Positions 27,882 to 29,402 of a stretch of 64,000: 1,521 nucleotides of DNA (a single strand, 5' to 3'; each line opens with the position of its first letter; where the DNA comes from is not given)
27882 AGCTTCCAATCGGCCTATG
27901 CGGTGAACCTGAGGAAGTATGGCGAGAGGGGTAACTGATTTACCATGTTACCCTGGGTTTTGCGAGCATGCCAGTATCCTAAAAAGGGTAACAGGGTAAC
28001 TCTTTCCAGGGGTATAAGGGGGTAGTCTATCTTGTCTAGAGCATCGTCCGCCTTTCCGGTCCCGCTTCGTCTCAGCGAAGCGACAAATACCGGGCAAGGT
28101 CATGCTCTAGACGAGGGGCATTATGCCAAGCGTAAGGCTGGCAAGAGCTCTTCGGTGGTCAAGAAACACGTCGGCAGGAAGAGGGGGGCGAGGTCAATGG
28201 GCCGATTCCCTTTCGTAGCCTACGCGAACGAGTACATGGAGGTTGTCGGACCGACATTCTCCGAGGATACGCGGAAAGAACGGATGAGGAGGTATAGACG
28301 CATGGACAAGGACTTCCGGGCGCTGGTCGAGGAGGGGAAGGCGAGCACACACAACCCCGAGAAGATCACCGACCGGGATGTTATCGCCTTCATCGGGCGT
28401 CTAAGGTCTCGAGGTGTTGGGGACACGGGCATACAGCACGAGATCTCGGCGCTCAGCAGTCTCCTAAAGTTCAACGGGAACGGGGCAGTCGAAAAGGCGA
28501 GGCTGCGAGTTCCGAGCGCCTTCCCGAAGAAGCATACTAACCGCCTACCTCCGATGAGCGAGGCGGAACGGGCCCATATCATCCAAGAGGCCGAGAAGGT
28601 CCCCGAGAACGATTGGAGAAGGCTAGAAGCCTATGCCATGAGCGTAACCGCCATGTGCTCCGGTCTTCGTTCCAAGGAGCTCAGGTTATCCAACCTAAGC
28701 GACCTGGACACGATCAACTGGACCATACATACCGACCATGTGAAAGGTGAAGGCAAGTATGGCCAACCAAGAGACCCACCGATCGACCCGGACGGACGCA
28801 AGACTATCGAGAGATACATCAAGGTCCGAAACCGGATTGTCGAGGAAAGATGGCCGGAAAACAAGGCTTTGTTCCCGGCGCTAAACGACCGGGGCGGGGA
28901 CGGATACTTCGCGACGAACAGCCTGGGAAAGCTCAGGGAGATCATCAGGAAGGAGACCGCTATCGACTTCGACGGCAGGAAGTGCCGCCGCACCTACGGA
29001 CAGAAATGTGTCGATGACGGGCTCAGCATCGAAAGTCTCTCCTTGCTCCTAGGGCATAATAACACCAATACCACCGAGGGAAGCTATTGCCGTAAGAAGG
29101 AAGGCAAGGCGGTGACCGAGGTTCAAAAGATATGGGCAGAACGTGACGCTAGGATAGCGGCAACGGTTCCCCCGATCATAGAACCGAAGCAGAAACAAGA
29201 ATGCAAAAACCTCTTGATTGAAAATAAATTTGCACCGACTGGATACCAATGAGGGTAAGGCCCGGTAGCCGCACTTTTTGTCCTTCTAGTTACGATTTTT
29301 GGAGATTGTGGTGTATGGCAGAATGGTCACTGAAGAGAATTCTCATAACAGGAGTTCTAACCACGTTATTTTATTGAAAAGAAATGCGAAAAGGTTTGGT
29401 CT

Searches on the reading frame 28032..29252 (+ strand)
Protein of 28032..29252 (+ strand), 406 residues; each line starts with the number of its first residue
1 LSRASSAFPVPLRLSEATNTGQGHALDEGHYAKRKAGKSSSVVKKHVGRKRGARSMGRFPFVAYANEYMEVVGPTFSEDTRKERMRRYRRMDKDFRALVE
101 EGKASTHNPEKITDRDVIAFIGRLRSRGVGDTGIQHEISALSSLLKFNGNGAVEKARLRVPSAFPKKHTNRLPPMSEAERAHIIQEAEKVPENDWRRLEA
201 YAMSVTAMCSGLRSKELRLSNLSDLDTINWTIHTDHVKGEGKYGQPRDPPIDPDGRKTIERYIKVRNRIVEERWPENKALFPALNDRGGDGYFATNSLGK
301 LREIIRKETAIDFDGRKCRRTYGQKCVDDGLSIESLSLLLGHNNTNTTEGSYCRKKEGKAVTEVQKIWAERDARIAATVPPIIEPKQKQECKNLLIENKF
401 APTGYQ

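Call 80: search_protein_families(library=pfam, proteins=[window:28032-29252:+], max_evalue=0.001)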
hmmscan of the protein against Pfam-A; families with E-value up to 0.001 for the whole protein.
window:28032-29252:+ (406 aa): 1 family
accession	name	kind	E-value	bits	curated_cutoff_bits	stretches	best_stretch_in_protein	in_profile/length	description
PF00589.27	Phage_integrase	-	8.5e-07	29.3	27.1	1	182-356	10-169/172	Phage integrase family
